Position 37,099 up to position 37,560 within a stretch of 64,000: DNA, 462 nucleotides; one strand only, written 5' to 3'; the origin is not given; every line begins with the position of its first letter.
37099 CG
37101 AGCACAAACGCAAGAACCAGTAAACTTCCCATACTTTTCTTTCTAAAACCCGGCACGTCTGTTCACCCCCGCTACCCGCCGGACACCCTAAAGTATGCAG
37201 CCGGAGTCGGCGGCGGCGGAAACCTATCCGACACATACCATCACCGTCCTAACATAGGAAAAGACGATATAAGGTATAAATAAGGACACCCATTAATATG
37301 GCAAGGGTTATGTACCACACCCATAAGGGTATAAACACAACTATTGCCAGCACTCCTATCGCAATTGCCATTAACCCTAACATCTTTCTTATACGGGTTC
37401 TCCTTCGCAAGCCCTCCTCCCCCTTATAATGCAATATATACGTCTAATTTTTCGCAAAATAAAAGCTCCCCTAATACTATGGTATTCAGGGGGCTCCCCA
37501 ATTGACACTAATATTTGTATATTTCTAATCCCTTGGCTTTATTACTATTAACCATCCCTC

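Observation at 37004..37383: Tandem pair of paralogous roughly 43-aa single-TM micropeptide genes immediately upstream of spoVM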

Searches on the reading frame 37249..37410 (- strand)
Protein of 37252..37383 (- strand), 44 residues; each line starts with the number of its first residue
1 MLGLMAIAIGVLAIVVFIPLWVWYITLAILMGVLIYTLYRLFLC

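Call 7: search_protein_families(library=pfam, proteins=[window:37252-37383:-], max_evalue=10)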
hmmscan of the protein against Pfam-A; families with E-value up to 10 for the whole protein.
seq(44 aa): 2 families
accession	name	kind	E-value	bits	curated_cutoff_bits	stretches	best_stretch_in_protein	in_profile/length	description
PF11654.13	NCE101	-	0.86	9.8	24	1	26-39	10-23/45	Non-classical export protein 1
PF00876.23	Innexin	-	1.6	8.3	25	1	16-42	249-276/333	Innexin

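Call 8: search_protein_families(library=ncbifam, proteins=[window:37252-37383:-], max_evalue=10)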
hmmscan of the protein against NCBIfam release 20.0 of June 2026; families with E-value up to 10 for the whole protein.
seq(44 aa): 3 families
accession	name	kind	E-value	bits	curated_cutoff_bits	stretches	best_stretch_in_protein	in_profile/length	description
NF009245.0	PRK12599.1-4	equivalog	0.92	9.8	114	1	4-34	45-75/121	cation:proton antiporter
NF040576.1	T2SS_GspM_XpsM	equivalog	5.9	6.5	60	1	2-28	5-31/180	type II secretion system protein GspM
TIGR03349.1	IV_VI_DotU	subfamily_domain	6.7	6.4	89.95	1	17-43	181-206/211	DotU/TssL family secretion system protein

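Call 27: find_homologous_proteins(query=A2, max_evalue=10)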
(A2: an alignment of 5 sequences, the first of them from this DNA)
Query A2 (5 sequences) (53 aa, profile of the alignment): 15 proteins with E <= 10 among 124 candidates.
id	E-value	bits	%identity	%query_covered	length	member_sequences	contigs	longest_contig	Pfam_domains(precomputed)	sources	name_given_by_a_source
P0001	2.4e-21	93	91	100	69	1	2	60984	-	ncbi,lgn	-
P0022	1.1e-19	88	56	94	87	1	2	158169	-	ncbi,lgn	-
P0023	4.7e-19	86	27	92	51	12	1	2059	-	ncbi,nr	ncbi:MAG TPA: hypothetical protein PK481_07225 [Bacillota bacterium]|nr:hypothetical protein [Bacill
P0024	5.1e-19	86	33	92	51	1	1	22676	-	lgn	-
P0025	9.3e-19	85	62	94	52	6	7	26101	-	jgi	jgi:drug/metabolite transporter (DMT)-like permease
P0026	4.1e-18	83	60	94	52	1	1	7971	-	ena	-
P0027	4.2e-18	83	29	92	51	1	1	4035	-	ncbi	-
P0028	4.8e-18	83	29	92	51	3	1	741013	-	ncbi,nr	ncbi:MAG TPA: hypothetical protein VEB00_09075 [Clostridia bacterium]|nr:hypothetical protein [Clost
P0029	1.5e-17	81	60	94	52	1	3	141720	-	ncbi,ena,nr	ncbi:MAG: hypothetical protein PHS69_02015 [Firmicutes bacterium]|nr:hypothetical protein [Bacillota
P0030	1.9e-17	81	29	92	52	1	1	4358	-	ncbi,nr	ncbi:MAG: hypothetical protein PHS15_04740 [Clostridiaceae bacterium]|nr:hypothetical protein [Clost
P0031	2.3e-16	77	31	92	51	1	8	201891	-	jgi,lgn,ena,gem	-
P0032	3.6e-16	77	27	92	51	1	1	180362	-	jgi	-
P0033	5.8e-16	76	26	87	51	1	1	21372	-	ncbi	-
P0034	3.9e-15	73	28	87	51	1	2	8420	-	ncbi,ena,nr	ncbi:MAG TPA: hypothetical protein PLL98_08795 [Bacillota bacterium]|nr:hypothetical protein [Bacill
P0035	1.6e-13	68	22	87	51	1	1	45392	-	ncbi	ncbi:MAG: hypothetical protein ACM3TR_17720 [Caulobacteraceae bacterium]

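Call 33: find_encoding_contigs(protein=P0035, flank=5000, max_places=2)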
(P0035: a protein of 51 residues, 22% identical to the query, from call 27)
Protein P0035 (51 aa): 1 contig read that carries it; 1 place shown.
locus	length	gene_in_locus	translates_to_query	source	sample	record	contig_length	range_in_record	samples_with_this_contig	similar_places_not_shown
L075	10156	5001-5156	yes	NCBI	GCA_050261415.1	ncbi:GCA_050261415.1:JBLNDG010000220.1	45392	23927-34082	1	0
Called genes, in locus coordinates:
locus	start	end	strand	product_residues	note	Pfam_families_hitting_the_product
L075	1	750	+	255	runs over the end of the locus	PF00481:PP2C, PF13672:PP2C_2, PF07228:SpoIIE (faint)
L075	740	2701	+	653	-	PF00069:Pkinase, PF07714:PK_Tyr_Ser-Thr, PF03109:ABC1 (weak), PF03793:PASTA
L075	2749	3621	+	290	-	PF16745:RsgA_N, PF01926:MMR_HSR1 (faint), PF03193:RsgA_GTPase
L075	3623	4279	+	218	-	PF00834:Ribul_P_3_epim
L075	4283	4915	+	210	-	PF04263:TPK_catalytic, PF04265:TPK_B1_binding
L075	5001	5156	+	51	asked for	-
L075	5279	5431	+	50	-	-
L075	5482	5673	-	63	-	PF00830:Ribosomal_L28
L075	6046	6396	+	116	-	PF03780:Asp23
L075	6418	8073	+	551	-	PF02734:Dak2, PF21645:FakA-like_M, PF13684:FakA-like_C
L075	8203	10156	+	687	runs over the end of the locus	PF17191:RecG_wedge, PF01336:tRNA_anti-codon (weak), PF04851:ResIII, PF00270:DEAD, PF00271:Helicase_C, PF19833:RecG_dom3_C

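Call 42: search_protein_families(library=pfam, alignment_id=A5, max_evalue=1)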
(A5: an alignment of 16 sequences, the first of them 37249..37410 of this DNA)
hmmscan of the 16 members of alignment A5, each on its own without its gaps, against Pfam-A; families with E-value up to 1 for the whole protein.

A. member 1, window:37249-37410:- (53 aa): 2 families
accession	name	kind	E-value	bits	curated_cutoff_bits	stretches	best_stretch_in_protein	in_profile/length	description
PF00876.23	Innexin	-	0.1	12.2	25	1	20-51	244-276/333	Innexin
PF13829.11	DUF4191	-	0.58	9.9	30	1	10-46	29-66/219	Domain of unknown function (DUF4191)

B. families by the number of members that match (of 16 scanned): 17 families
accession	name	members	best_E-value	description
PF10660.14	MitoNEET_N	6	0.021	Iron-containing outer mitochondrial membrane protein N-terminus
PF03248.18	Rer1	4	0.012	Rer1 family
PF18949.5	DUF5693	3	0.061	Family of unknown function (DUF5693)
PF13829.11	DUF4191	3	0.11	Domain of unknown function (DUF4191)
PF01040.23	UbiA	2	0.018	UbiA prenyltransferase family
PF00487.30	FA_desaturase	2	0.029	Fatty acid desaturase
PF07254.17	Cpta_toxin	2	0.27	Membrane-bound toxin component of toxin-antitoxin system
PF19297.4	QcrA_N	1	0.004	QcrA subunit N-terminal region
PF06691.16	DUF1189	1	0.041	Protein of unknown function (DUF1189)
PF02361.21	CbiQ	1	0.064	Cobalt transport protein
PF00876.23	Innexin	1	0.1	Innexin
PF18927.5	CrtO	1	0.15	Glycosyl-4,4'-diaponeurosporenoate acyltransferase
PF13906.12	AA_permease_C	1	0.22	C-terminus of AA_permease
PF06789.17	MINAR1_C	1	0.27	MINAR1 C-terminal domain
PF17240.7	DUF5313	1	0.41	Family of unknown function (DUF5313)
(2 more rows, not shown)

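Call 51: search_protein_representatives(alignment_id=A7)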
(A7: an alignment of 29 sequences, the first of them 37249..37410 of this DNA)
Query: 29 sequences, 50 profile positions. Proteins with E-value up to 0.001 (for the whole library): 35; up to 1e-10: 4; up to 1e-30: 0. The best 35 are listed.
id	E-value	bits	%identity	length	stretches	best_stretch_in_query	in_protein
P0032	3.6e-16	74.9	-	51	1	1-50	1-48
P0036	2.5e-15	72.1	-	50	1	1-50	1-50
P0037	1.2e-12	63.6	-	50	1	2-49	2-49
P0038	3.7e-12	62.0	-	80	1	2-49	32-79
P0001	1.1e-10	57.3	-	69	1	3-50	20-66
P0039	1.2e-10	57.1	-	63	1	1-50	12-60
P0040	2.1e-10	56.4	-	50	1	1-50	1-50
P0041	1.6e-09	53.6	-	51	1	1-50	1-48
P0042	5.6e-08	48.6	-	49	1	5-49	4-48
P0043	7.7e-08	48.2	-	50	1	7-49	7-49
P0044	5.5e-07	45.4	-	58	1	5-47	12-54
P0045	6.2e-07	45.3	-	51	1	1-50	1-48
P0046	7.8e-07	44.9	-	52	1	5-49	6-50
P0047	9.9e-07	44.6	-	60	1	4-50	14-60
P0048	3.9e-06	42.7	-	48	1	6-49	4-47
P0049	5.6e-06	42.2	-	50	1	1-47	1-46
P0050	6.3e-06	42.0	-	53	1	5-47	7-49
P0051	1.4e-05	40.9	-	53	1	6-45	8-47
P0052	1.6e-05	40.8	-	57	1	6-48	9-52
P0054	3.3e-05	39.7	-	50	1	4-49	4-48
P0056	8.0e-05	38.5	-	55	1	2-49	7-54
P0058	2.1e-04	37.2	-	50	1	8-49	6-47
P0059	2.2e-04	37.1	-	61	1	1-49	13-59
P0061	2.9e-04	36.7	-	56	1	4-49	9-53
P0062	3.0e-04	36.7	-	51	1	5-48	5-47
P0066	9.2e-04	35.1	-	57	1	6-48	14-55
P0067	9.7e-04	35.0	-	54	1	6-48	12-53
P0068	9.9e-04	35.0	-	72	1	10-48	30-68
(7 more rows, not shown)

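Call 53: list_cluster_members(proteins=[P0040, P0042, P0044, P0047, P0049, P0050, P0052, P0054, P0061, P0068])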
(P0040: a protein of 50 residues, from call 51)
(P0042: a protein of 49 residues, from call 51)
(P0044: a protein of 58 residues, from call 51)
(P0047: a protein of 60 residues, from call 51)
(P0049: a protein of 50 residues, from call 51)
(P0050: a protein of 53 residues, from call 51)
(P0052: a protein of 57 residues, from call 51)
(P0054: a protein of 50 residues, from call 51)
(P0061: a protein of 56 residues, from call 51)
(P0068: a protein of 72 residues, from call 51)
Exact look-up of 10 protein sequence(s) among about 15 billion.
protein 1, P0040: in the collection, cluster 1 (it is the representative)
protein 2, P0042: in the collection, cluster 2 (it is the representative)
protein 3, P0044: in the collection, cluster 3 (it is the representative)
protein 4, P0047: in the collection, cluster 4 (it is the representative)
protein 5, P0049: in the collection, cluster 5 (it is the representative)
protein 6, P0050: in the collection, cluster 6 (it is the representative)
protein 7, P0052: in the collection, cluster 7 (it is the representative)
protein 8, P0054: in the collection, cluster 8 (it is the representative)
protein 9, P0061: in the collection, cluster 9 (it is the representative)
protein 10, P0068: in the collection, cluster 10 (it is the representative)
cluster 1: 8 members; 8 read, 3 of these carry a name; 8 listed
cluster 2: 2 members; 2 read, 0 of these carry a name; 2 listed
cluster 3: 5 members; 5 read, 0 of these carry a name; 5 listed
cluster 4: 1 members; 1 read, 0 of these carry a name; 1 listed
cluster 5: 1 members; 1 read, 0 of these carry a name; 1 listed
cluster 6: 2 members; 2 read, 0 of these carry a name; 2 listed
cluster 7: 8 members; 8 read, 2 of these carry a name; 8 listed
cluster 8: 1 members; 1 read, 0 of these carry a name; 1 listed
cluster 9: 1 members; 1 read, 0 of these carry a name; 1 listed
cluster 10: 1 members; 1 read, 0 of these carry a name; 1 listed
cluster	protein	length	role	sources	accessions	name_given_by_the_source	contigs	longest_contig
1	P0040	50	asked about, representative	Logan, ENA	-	-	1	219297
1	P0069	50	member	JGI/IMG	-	hypothetical protein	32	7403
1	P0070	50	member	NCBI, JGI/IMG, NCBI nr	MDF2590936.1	MAG: hypothetical protein K0S75_402 [Clostridia bacterium] | hypothetical protein | hypothetical protein [Clostridia bacterium]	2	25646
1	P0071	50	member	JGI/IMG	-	hypothetical protein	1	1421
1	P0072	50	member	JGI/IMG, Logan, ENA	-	-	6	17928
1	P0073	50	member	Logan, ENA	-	-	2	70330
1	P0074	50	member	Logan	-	-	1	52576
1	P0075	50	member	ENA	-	-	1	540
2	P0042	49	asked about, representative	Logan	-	-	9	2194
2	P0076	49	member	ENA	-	-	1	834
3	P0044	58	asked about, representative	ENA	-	-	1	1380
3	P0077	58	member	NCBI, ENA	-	-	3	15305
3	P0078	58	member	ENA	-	-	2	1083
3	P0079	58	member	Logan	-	-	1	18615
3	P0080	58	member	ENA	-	-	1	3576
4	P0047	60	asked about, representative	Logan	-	-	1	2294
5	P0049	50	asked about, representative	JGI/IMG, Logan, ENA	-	-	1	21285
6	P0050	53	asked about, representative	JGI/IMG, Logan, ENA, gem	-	-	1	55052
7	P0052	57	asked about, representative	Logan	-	-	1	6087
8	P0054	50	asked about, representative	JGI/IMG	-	-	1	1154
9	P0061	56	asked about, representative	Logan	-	-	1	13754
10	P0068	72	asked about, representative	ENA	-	-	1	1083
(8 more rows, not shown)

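Call 54: find_encoding_contigs(protein=P0050, flank=5000, max_places=2)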
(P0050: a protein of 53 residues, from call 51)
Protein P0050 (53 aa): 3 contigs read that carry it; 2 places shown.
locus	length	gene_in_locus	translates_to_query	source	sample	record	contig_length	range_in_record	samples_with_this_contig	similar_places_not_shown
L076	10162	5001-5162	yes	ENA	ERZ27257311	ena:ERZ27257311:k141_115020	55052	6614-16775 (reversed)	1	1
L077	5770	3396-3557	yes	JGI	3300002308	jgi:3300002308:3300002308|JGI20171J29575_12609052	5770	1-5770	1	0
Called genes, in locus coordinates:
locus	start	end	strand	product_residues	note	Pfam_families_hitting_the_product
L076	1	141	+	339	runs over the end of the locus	PF21016:RlmN_N, PF04055:Radical_SAM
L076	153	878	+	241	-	PF00481:PP2C, PF13672:PP2C_2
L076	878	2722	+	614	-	PF00069:Pkinase, PF07714:PK_Tyr_Ser-Thr, PF03109:ABC1, PF03793:PASTA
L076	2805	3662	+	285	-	PF16745:RsgA_N, PF03193:RsgA_GTPase, PF02421:FeoB_N (faint), PF01926:MMR_HSR1 (weak)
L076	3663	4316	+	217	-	PF00834:Ribul_P_3_epim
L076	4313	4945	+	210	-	PF04263:TPK_catalytic, PF04265:TPK_B1_binding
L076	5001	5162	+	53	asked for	-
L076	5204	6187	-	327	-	PF02517:Rce1-like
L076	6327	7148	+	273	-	PF00456:Transketolase_N, PF13292:DXP_synthase_N, PF00676:E1_dh, PF09364:XFP_N (weak)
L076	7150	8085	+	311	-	PF02779:Transket_pyr, PF02780:Transketolase_C, PF22613:Transketolase_C_1 (weak), PF17147:PFOR_II (weak)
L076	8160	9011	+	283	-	PF02588:YitT_membrane, PF19700:DUF6198, PF10035:DUF2179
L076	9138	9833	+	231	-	PF00005:ABC_tran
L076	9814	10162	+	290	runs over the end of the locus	PF18075:FtsX_ECD, PF02687:FtsX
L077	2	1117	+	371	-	PF03793:PASTA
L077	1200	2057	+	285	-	PF16745:RsgA_N, PF03193:RsgA_GTPase, PF02421:FeoB_N (faint), PF01926:MMR_HSR1 (weak)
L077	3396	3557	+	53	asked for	-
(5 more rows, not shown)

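Call 55: find_encoding_contigs(protein=P0040, flank=5000, max_places=2)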
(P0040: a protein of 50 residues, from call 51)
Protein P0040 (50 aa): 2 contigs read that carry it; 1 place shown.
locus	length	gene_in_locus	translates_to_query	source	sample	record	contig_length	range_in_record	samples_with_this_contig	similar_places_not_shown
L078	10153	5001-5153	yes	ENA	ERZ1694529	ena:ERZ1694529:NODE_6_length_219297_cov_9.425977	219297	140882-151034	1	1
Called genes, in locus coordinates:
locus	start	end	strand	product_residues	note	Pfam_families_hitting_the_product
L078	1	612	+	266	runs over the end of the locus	PF00481:PP2C, PF13672:PP2C_2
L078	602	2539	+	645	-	PF00069:Pkinase, PF07714:PK_Tyr_Ser-Thr, PF03109:ABC1 (weak), PF03793:PASTA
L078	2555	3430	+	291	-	PF16745:RsgA_N, PF01926:MMR_HSR1 (faint), PF02421:FeoB_N (faint), PF00009:GTP_EFTU (weak), PF03193:RsgA_GTPase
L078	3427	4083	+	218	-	PF00215:OMPdecase (weak), PF00834:Ribul_P_3_epim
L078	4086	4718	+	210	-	PF04263:TPK_catalytic, PF04265:TPK_B1_binding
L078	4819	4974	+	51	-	-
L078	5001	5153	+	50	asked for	-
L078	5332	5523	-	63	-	PF00830:Ribosomal_L28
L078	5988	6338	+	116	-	PF03780:Asp23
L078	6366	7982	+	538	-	PF02734:Dak2, PF21645:FakA-like_M, PF13684:FakA-like_C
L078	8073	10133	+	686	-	PF17191:RecG_wedge, PF01336:tRNA_anti-codon (weak), PF04851:ResIII, PF00270:DEAD, PF00271:Helicase_C, PF19833:RecG_dom3_C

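Call 57: list_cluster_members(proteins=[P0043, P0046, P0048, P0051, P0056, P0058, P0059, P0062, P0066, P0067])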
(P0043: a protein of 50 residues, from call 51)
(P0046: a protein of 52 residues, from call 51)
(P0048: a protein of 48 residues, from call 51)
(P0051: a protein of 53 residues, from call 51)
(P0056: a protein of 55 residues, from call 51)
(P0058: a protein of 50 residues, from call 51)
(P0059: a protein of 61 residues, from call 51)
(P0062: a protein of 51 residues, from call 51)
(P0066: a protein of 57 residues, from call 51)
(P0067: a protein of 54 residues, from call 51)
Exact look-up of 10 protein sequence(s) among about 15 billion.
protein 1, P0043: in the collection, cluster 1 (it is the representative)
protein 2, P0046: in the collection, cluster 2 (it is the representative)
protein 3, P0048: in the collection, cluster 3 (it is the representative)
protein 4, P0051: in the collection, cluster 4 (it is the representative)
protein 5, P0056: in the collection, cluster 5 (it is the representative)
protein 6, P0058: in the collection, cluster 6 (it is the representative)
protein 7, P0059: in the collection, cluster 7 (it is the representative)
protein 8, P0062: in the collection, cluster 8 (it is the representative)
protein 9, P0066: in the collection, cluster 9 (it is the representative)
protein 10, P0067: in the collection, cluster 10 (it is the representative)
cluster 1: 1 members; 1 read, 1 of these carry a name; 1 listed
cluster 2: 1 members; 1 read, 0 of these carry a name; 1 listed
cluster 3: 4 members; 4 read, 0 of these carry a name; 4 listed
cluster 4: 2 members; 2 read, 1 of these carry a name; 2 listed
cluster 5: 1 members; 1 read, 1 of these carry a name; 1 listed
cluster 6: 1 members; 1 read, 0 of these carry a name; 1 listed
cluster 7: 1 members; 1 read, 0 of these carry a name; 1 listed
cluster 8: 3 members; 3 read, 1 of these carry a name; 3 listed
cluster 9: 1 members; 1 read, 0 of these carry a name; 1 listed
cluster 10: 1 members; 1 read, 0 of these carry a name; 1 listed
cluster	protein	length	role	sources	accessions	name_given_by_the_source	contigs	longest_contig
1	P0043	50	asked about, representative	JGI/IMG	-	hypothetical protein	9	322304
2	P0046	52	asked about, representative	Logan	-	-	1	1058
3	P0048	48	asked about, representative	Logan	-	-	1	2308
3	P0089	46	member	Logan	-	-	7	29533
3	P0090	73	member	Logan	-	-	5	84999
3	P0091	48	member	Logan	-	-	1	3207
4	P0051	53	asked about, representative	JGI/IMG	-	hypothetical protein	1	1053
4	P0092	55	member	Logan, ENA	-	-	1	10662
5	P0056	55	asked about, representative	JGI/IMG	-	hypothetical protein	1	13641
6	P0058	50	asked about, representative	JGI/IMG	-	-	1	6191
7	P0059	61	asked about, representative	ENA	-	-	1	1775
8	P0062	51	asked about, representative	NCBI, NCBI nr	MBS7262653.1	MAG: hypothetical protein KIG36_03480 [Eubacteriales bacterium] | hypothetical protein [Eubacteriales bacterium]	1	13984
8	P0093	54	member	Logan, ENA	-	-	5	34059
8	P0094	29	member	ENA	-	-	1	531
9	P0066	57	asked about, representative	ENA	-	-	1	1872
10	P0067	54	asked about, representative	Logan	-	-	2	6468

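Call 58: find_encoding_contigs(protein=P0043, flank=4000, max_places=1)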
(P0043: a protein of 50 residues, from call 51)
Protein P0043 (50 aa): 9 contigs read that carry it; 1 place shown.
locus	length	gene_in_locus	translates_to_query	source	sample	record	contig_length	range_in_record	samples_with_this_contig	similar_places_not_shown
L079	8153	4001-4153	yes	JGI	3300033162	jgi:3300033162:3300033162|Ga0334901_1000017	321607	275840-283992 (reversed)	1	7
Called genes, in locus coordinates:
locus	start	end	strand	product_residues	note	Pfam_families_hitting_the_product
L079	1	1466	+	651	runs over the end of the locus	PF00069:Pkinase, PF07714:PK_Tyr_Ser-Thr, PF03109:ABC1 (weak), PF03793:PASTA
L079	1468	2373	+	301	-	PF16745:RsgA_N, PF03193:RsgA_GTPase, PF01926:MMR_HSR1 (weak)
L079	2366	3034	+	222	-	PF00834:Ribul_P_3_epim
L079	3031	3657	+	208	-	PF04263:TPK_catalytic, PF04265:TPK_B1_binding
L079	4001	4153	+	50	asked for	-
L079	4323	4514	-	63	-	PF00830:Ribosomal_L28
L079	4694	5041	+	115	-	PF03780:Asp23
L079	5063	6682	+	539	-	PF02734:Dak2, PF21645:FakA-like_M, PF13684:FakA-like_C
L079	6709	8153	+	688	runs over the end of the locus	PF17191:RecG_wedge, PF04851:ResIII, PF00270:DEAD, PF00271:Helicase_C, PF22590:Cas3-like_C_2 (weak), PF19833:RecG_dom3_C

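Call 59: find_encoding_contigs(protein=P0062, flank=4000, max_places=1)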
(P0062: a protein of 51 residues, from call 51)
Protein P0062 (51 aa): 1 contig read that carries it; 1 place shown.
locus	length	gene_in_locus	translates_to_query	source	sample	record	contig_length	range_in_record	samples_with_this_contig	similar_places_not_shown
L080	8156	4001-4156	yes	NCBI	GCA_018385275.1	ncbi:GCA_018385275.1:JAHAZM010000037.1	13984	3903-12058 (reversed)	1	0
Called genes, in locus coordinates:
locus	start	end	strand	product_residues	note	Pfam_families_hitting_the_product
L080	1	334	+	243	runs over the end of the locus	PF00481:PP2C, PF13672:PP2C_2, PF07228:SpoIIE (faint)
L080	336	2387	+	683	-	PF00069:Pkinase, PF06293:Kdo (weak), PF07714:PK_Tyr_Ser-Thr, PF14531:Kinase-like (weak), PF03793:PASTA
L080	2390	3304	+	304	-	PF16745:RsgA_N, PF03193:RsgA_GTPase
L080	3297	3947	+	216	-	PF00834:Ribul_P_3_epim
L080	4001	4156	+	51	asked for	-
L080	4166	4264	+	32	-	PF08183:SpoV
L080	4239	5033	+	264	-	PF01244:Peptidase_M19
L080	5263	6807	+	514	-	PF12072:RNase_Y_N, PF00013:KH_1 (weak), PF22891:KH_PNO1_2nd (faint), PF08668:HDOD (faint), PF01966:HD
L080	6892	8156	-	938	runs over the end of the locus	PF00912:Transgly, PF00905:Transpeptidase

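Call 60: find_encoding_contigs(protein=P0049, flank=4000, max_places=1)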
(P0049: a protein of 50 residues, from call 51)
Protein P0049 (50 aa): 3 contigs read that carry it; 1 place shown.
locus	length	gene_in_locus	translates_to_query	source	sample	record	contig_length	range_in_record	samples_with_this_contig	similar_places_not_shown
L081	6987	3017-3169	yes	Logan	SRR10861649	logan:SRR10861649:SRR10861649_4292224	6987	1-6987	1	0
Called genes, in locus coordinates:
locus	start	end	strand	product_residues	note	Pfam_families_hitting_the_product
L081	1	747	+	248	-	?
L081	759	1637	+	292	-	PF16745:RsgA_N, PF01926:MMR_HSR1 (faint), PF03193:RsgA_GTPase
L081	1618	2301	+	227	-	PF00834:Ribul_P_3_epim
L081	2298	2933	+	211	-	PF04263:TPK_catalytic, PF04265:TPK_B1_binding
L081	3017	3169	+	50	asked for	-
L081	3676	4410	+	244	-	PF00702:Hydrolase, PF13419:HAD_2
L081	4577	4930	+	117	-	PF03780:Asp23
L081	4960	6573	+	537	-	PF02734:Dak2, PF21645:FakA-like_M, PF13684:FakA-like_C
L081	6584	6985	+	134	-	?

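Call 78: search_protein_families(library=phrogs, alignment_id=A7, max_evalue=0.1)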
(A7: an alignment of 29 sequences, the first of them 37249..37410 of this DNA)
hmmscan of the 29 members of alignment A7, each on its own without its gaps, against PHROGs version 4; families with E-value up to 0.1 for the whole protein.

A. member 1, window:37249-37410:- (53 aa): 2 families
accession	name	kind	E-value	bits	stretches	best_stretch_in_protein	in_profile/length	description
phrog_36341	-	unknown function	0.021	15.7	1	4-26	3-25/46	-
phrog_22328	-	unknown function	0.052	14.9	1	13-49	25-64/72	-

B. families by the number of members that match (of 29 scanned): 8 families
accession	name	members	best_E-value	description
phrog_22328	-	3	0.051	-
phrog_21836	-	2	0.005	-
phrog_37470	-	2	0.036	-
phrog_34509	-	1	0.017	-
phrog_36341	-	1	0.021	-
phrog_18814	-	1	0.045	-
phrog_5405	-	1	0.086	-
phrog_15880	-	1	0.098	-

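Call 79: search_protein_families(library=padloc, alignment_id=A7, max_evalue=0.1)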
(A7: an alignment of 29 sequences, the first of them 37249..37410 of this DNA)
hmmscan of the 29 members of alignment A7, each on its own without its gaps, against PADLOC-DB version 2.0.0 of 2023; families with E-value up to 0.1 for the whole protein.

A. member 1, window:37249-37410:- (53 aa): 0 families

B. families by the number of members that match (of 29 scanned): 0 families

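Call 89: predict_structure(alignment_id=A5)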
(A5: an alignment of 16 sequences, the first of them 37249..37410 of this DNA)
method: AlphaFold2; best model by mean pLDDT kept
length: 53 residues; sequences in the alignment: 16
mean_pLDDT: 77.9   pTM: 0.41
mean pLDDT of the five models: 77.9, 74.3, 73.9, 72.6, 70.0
residues with pLDDT >= 90: 15; 70-90: 23; 50-70: 14; < 50: 1
segments of 3 or more residues with pLDDT < 50: none
pLDDT, mean of each block of 10 residues (from residue 1): 56 75 74 90 94 78
secondary structure, 60 per line:
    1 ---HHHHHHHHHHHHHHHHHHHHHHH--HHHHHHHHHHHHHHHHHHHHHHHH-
elements in order: H4-26 H29-52
